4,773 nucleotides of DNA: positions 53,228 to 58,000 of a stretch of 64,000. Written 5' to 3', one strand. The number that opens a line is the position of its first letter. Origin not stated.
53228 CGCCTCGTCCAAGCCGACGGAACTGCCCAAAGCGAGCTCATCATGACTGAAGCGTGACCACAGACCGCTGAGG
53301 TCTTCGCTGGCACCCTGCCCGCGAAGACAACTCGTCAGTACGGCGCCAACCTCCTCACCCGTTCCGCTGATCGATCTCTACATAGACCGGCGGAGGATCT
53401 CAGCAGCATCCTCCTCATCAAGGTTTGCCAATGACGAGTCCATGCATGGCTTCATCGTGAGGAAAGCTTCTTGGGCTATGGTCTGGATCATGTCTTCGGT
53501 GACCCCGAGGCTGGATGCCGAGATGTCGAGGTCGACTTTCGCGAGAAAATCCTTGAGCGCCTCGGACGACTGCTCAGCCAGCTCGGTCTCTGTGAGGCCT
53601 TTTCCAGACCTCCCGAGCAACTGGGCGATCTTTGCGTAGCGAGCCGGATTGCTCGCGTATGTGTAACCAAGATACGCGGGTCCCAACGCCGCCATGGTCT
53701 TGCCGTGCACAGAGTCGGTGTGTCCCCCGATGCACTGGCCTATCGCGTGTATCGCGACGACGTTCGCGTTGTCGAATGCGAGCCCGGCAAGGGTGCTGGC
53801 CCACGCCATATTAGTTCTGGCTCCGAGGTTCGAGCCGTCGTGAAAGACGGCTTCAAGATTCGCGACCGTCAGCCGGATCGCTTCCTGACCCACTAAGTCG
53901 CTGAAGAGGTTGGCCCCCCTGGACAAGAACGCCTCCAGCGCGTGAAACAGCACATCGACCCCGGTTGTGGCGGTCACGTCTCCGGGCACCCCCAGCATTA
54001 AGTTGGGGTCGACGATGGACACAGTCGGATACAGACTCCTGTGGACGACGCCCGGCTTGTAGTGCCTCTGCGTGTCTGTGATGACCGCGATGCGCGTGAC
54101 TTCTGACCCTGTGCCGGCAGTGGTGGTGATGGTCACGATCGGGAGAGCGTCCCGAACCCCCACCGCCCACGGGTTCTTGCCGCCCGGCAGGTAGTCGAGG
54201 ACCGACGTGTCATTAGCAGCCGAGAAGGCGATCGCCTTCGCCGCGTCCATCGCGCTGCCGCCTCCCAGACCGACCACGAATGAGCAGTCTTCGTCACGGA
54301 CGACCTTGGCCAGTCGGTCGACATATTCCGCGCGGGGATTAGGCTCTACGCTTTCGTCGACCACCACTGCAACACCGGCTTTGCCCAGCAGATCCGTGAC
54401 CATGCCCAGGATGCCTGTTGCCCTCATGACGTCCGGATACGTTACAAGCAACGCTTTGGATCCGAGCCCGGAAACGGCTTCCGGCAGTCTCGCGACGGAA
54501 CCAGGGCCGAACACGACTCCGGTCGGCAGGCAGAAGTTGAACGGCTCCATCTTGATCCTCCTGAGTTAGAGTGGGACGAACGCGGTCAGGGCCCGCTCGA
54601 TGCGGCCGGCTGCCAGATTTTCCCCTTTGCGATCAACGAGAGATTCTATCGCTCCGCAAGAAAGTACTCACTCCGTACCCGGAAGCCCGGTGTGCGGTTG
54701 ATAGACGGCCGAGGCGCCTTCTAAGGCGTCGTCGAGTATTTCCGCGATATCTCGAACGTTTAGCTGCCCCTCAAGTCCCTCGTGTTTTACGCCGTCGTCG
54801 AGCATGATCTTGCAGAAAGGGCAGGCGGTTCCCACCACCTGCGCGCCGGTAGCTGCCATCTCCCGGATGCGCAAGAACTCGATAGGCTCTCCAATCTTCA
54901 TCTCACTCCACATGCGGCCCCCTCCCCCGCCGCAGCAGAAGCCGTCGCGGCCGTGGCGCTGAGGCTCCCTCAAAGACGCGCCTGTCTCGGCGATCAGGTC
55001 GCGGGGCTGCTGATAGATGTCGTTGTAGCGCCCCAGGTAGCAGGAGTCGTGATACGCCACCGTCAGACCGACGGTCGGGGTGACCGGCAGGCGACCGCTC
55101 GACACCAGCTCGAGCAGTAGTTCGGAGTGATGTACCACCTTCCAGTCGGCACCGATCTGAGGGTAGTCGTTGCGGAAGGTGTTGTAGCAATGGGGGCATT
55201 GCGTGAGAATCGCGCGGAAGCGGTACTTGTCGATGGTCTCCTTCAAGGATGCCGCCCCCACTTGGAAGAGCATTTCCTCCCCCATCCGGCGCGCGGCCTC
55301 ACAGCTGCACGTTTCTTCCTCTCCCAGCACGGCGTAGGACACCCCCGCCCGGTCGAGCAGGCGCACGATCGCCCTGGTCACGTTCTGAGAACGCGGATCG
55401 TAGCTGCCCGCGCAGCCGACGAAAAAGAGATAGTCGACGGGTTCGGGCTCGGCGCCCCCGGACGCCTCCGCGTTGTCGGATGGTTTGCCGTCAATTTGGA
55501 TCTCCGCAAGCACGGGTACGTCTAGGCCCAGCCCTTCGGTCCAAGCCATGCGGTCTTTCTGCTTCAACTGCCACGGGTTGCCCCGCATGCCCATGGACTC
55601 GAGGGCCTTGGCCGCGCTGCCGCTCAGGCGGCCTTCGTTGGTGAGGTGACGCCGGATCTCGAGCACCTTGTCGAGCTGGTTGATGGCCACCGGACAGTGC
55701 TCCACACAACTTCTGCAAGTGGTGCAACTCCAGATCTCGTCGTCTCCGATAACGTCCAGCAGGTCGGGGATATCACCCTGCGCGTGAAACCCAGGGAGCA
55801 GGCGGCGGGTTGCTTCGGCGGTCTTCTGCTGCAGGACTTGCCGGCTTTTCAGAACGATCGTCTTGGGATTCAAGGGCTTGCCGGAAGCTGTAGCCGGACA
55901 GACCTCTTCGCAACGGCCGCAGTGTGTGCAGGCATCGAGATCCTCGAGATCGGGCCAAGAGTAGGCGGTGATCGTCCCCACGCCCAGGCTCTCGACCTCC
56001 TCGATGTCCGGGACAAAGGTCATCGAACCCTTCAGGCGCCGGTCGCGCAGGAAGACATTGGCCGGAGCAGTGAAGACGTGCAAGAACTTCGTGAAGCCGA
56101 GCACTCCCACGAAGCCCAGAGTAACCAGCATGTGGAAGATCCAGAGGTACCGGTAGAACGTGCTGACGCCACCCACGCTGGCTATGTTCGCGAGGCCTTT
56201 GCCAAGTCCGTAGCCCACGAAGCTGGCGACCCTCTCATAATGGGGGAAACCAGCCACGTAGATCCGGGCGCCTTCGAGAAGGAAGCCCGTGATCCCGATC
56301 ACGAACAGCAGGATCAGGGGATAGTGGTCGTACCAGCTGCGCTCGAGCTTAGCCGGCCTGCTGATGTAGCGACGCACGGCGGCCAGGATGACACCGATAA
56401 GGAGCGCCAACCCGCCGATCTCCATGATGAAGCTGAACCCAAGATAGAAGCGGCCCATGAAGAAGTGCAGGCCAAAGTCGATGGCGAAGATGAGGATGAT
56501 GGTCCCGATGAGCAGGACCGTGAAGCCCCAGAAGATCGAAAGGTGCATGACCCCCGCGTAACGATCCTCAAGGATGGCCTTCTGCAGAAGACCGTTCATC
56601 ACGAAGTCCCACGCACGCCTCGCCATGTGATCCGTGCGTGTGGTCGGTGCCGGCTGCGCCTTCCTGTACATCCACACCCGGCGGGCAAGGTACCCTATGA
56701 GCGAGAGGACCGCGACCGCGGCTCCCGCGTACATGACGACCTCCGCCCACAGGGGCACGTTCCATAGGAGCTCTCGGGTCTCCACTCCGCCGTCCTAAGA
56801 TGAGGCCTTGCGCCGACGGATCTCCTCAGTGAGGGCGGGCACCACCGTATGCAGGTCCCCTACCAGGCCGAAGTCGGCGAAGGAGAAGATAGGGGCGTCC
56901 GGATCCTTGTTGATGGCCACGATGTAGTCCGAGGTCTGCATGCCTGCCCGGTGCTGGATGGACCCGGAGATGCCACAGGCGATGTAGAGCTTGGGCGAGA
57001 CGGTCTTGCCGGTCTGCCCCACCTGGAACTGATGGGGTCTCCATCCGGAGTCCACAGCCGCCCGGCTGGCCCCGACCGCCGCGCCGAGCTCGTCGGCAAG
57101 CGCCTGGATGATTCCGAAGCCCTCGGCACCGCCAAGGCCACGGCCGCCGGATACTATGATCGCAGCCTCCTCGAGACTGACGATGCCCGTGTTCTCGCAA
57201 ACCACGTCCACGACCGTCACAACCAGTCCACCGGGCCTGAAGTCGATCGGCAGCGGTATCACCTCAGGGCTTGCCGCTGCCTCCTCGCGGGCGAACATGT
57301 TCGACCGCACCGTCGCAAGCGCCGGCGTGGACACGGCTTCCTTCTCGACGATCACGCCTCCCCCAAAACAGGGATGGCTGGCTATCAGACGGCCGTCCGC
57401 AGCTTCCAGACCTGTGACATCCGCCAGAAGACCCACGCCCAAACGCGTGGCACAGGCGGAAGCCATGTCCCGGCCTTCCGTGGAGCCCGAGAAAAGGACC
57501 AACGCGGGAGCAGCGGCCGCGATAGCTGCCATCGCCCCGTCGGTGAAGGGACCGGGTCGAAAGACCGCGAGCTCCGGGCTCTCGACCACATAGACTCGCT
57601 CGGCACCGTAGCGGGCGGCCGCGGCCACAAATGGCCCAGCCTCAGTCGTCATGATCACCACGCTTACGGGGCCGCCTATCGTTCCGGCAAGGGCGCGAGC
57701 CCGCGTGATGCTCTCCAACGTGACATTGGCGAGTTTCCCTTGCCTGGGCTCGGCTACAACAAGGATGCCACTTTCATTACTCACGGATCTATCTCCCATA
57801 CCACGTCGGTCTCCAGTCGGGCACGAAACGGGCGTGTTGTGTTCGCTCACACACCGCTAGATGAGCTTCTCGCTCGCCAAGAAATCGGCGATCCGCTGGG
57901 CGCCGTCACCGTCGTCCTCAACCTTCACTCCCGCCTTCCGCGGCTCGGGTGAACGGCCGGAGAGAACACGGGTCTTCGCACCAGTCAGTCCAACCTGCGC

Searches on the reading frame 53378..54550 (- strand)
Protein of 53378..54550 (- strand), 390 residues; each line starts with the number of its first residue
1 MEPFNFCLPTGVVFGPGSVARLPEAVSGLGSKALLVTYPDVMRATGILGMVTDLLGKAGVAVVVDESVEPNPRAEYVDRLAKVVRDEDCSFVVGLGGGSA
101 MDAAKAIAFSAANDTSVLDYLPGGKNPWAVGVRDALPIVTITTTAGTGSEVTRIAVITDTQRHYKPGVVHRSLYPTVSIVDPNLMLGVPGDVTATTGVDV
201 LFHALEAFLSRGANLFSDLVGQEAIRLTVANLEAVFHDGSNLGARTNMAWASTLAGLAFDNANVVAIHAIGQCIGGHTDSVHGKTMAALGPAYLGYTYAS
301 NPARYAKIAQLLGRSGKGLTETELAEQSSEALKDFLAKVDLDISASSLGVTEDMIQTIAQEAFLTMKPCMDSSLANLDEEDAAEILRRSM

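Call 37: search_protein_families(library=pfam, proteins=[window:53378-54550:-], max_evalue=0.001)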
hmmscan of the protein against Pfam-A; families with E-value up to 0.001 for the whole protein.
window:53378-54550:- (390 aa): 3 families
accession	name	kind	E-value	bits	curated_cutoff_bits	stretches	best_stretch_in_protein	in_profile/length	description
PF00465.25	Fe-ADH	-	5.3e-51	173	31.3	1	9-182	1-168/168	Iron-containing alcohol dehydrogenase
PF25137.1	ADH_Fe_C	-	1.8e-41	142.4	27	1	193-390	1-194/194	Fe-containing alcohol dehydrogenase family, C-terminal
PF13685.12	Fe-ADH_2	-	2.8e-10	40.8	28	1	13-111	1-97/149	Iron-containing alcohol dehydrogenase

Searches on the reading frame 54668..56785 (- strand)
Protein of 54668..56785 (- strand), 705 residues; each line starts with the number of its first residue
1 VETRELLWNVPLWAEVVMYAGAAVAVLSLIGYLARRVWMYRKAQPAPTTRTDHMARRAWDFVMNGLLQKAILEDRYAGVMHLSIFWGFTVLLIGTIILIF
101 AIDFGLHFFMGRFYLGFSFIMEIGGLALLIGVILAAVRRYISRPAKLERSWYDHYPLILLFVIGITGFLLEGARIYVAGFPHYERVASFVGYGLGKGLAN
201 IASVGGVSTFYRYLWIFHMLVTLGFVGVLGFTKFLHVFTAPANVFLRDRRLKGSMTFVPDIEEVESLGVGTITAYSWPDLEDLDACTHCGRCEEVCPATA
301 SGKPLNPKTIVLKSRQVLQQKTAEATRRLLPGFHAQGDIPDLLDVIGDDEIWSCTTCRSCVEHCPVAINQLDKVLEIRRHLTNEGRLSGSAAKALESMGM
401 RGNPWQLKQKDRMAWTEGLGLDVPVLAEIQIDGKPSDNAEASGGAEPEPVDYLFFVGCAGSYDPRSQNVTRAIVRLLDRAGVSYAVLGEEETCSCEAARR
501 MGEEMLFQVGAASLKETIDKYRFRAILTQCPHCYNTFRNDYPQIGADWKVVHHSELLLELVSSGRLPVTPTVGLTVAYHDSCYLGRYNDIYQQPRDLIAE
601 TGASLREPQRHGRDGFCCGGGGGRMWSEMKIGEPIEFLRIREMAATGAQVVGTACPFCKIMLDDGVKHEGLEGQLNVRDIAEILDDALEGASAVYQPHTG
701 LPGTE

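Call 37: search_protein_families(library=pfam, proteins=[window:54668-56785:-], max_evalue=0.001)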
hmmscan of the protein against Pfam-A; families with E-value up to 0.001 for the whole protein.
window:54668-56785:- (705 aa): 12 families
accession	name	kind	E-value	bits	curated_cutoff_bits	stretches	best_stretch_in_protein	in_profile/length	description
PF02754.22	CCG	-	4.3e-29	100.9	20.6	2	576-663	1-85/85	Cysteine-rich domain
PF13237.11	Fer4_10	-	2.3e-10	40.7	25.5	1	281-365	4-53/53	4Fe-4S dicluster domain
PF13187.11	Fer4_9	-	3.4e-10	40.2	27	1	285-366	1-49/52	4Fe-4S dicluster domain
PF13183.11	Fer4_8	-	8e-10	39.6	27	1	283-368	2-68/68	4Fe-4S dicluster domain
PF12838.12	Fer4_7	-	1.1e-08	35.8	27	1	282-299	34-51/52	4Fe-4S dicluster domain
PF12797.12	Fer4_2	-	4.4e-08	33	24.5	1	277-298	1-22/22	4Fe-4S binding domain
PF13484.11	Fer4_16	-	6e-07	30.6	30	0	286-308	2-23/66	4Fe-4S double cluster binding domain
PF00037.32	Fer4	-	2.6e-06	27.5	21.1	1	282-298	4-20/24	4Fe-4S binding domain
PF12837.12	Fer4_6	-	0.00016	21.9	25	1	282-298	5-21/24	4Fe-4S binding domain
PF13534.11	Fer4_17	-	0.00019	22.4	22.2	0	285-368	1-60/61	4Fe-4S dicluster domain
PF02665.19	Nitrate_red_gam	-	0.00045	20.3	22.9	1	123-247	93-209/217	Nitrate reductase gamma subunit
PF14697.11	Fer4_21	-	0.00071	20.1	35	0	284-298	39-53/59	4Fe-4S dicluster domain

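Call 52: find_homologous_proteins(query=window:54668-56785:-, max_evalue=1e-30)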
Query window:54668-56785:- (705 aa): 665 proteins with E <= 1e-30 among 8000 candidates; the best 120 are listed.
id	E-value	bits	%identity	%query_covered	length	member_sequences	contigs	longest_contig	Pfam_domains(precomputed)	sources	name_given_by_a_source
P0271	0.0e+0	1649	100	100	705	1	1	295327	PF12797.13,PF00037.33,PF13484.12,PF12838.13,PF13534.12,PF02754.22,PF13237.12,PF13183.12,PF13187.12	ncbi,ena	-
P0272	0.0e+0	1452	85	100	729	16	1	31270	PF12797.13,PF00037.33,PF13484.12,PF12838.13,PF02754.22,PF13237.12,PF13183.12,PF13187.12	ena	-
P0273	0.0e+0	1283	78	97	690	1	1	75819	PF12797.13,PF13484.12,PF02754.22,PF13237.12,PF13183.12,PF13187.12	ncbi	ncbi:MAG: (Fe-S)-binding protein [bacterium]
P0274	0.0e+0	1281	78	98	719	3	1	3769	PF12797.13,PF13484.12,PF12838.13,PF13534.12,PF02754.22,PF13237.12,PF13183.12,PF13187.12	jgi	jgi:Fe-S oxidoreductase/nitrate reductase gamma subunit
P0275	0.0e+0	1268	76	100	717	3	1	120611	PF12797.13,PF13484.12,PF12838.13,PF13534.12,PF02754.22,PF13237.12,PF13183.12,PF13187.12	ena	-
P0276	0.0e+0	1208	73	98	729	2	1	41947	PF12797.13,PF13484.12,PF12838.13,PF02754.22,PF13237.12,PF13183.12,PF13187.12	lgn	-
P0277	0.0e+0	1190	73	98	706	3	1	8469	PF12797.13,PF13484.12,PF12838.13,PF02754.22,PF13237.12,PF13183.12,PF13187.12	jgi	-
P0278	0.0e+0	1145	72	96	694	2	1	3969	PF12797.13,PF13484.12,PF12838.13,PF13534.12,PF02754.22,PF13237.12,PF13183.12,PF13187.12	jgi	jgi:Fe-S oxidoreductase/nitrate reductase gamma subunit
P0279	0.0e+0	1102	70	98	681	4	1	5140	PF12797.13,PF13484.12,PF12838.13,PF02754.22,PF13237.12,PF13183.12,PF13187.12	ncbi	ncbi:MAG: heterodisulfide reductase-related iron-sulfur binding cluster [Deferrisomatales bacterium]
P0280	0.0e+0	1097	69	97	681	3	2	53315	PF12797.13,PF00037.33,PF12838.13,PF13534.12,PF02754.22,PF13237.12,PF13183.12,PF13187.12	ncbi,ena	-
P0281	7.4e-289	978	62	97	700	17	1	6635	PF02665.20,PF12797.13,PF13534.12,PF02754.22,PF13237.12,PF13183.12,PF13187.12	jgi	jgi:Fe-S oxidoreductase/nitrate reductase gamma subunit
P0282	8.9e-288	975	63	97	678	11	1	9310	PF12797.13,PF00037.33,PF12838.13,PF13534.12,PF02754.22,PF13237.12,PF13183.12,PF13187.12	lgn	-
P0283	1.6e-286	970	61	98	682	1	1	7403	PF02665.20,PF12797.13,PF00037.33,PF12838.13,PF13534.12,PF02754.22,PF13237.12,PF13183.12,PF13187.12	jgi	jgi:Fe-S oxidoreductase/nitrate reductase gamma subunit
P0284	1.6e-284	964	62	98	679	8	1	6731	PF02665.20,PF12797.13,PF13534.12,PF02754.22,PF13237.12,PF13183.12,PF13187.12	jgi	-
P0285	2.9e-282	956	60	98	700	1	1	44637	PF02665.20,PF12797.13,PF13484.12,PF13534.12,PF02754.22,PF13237.12,PF13183.12,PF13187.12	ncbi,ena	-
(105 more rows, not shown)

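Call 53: find_encoding_contigs(protein=P0271, flank=10000, max_places=4)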
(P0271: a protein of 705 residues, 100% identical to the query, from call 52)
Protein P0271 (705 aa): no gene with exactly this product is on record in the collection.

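Call 54: list_cluster_members(proteins=[P0271])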
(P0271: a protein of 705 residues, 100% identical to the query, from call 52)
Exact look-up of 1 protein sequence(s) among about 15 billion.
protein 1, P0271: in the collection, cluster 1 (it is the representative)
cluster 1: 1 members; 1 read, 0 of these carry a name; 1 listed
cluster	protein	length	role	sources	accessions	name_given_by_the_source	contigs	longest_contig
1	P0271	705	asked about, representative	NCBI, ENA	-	-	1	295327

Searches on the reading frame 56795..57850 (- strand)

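Call 37: search_protein_families(library=pfam, proteins=[window:56795-57850:-], max_evalue=0.001)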
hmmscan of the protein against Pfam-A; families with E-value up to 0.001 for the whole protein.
window:56795-57850:- (351 aa): 2 families
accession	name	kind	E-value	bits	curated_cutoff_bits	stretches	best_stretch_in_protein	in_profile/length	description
PF00766.25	ETF_alpha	-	8e-36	122.3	27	1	226-305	2-81/81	Electron transfer flavoprotein FAD-binding domain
PF01012.27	ETF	-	2.1e-34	119.3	26.7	1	29-198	1-174/181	Electron transfer flavoprotein domain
